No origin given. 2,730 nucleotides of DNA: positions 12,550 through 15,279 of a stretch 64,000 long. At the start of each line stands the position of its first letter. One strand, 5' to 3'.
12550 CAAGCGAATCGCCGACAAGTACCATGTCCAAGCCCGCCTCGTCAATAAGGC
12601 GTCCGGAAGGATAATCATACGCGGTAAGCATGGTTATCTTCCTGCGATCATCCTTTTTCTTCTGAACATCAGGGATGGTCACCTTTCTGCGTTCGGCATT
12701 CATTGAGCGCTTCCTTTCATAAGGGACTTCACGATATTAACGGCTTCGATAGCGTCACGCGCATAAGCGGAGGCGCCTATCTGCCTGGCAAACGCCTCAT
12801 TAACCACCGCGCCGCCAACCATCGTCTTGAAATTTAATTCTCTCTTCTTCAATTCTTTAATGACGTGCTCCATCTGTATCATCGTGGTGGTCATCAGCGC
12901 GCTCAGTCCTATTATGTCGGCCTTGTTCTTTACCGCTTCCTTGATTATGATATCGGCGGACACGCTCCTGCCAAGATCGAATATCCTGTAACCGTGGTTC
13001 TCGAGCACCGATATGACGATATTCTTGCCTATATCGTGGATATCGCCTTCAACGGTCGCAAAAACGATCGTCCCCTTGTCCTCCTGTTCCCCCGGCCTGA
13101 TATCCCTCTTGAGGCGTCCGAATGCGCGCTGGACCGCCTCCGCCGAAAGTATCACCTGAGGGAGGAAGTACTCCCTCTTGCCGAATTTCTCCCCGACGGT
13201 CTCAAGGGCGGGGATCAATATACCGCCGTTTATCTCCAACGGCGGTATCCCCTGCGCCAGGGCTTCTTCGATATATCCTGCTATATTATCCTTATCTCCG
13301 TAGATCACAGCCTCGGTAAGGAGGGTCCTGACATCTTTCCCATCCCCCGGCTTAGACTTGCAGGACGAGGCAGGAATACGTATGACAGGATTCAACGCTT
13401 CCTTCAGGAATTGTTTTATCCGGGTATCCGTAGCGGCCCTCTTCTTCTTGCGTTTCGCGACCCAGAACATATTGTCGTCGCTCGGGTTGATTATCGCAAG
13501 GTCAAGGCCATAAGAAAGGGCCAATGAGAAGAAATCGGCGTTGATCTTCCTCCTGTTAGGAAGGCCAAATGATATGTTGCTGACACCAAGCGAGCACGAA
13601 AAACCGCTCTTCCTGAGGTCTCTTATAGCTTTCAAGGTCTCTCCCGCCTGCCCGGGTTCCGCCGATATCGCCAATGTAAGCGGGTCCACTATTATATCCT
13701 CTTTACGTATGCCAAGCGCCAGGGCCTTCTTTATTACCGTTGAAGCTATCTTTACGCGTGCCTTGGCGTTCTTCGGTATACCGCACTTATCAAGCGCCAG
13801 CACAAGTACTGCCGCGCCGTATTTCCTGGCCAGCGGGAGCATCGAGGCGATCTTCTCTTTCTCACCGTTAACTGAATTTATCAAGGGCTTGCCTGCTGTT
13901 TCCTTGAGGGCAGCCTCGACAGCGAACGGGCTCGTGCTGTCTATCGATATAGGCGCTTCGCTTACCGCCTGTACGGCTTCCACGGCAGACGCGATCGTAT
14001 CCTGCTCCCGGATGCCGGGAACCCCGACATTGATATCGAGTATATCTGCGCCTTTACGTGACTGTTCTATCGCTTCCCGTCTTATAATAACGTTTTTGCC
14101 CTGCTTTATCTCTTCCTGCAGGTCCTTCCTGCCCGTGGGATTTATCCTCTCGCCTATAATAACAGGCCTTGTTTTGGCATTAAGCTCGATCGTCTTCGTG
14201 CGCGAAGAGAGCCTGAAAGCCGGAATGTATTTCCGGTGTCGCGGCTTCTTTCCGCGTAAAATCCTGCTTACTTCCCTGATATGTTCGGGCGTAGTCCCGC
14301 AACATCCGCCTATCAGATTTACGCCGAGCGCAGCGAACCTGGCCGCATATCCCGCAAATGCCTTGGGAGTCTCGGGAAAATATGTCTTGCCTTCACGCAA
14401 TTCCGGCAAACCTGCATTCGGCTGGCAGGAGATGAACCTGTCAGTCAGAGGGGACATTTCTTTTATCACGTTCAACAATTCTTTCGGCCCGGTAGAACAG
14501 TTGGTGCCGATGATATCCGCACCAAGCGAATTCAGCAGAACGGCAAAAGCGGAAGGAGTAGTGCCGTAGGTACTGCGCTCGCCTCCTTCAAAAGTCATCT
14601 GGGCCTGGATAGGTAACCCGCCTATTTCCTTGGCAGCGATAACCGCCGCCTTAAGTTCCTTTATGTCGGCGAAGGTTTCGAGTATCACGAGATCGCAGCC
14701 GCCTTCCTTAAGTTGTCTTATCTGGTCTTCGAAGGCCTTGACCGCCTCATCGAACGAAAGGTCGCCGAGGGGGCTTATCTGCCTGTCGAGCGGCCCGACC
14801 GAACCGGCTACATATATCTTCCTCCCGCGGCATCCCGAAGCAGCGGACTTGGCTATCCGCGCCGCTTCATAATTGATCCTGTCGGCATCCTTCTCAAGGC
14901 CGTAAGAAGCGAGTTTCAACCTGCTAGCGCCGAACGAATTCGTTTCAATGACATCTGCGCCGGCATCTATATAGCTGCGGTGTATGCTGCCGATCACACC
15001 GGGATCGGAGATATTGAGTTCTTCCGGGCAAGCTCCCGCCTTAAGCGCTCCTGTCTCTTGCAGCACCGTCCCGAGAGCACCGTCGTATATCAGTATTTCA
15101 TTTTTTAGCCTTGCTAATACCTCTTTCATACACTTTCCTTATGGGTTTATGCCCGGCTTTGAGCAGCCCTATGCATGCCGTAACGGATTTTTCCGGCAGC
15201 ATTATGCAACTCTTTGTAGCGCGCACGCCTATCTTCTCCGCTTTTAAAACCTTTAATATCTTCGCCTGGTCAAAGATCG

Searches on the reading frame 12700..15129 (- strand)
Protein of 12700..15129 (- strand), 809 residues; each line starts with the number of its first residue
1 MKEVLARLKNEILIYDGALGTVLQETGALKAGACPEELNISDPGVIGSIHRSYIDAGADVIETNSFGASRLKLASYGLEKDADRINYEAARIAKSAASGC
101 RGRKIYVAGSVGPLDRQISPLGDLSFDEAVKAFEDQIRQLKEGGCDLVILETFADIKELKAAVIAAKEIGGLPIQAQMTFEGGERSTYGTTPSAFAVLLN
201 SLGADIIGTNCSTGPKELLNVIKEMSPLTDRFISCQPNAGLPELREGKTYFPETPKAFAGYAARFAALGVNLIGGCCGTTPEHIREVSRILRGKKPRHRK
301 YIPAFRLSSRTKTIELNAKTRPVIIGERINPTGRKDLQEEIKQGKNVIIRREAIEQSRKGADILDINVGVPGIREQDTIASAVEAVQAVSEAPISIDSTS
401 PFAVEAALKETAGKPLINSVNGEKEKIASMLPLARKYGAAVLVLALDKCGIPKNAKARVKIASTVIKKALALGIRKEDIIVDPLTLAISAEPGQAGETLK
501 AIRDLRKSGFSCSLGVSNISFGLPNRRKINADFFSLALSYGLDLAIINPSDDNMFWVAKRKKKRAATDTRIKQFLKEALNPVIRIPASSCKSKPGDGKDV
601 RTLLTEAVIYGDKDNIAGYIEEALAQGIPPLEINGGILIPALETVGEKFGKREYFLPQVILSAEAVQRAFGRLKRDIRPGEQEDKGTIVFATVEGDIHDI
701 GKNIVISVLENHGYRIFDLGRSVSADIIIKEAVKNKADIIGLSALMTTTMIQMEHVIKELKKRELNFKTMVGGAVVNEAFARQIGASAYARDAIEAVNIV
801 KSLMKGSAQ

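Call 89: search_protein_families(library=pfam, proteins=[window:12700-15129:-], max_evalue=0.00001)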
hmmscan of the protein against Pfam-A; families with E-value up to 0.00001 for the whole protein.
window:12700-15129:- (809 aa): 4 families
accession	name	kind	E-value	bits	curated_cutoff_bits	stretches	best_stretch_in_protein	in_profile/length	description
PF02574.22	S-methyl_trans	-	3e-75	254.2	22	1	13-290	1-282/283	Homocysteine S-methyltransferase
PF00809.28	Pterin_bind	-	1.3e-26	94.2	25.5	1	327-548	2-244/244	Pterin binding enzyme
PF02310.24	B12-binding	-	9.8e-25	87.2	32.1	1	687-797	2-120/121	B12 binding domain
PF02607.22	B12-binding_2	-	9.6e-20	71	23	1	603-674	4-74/74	B12 binding domain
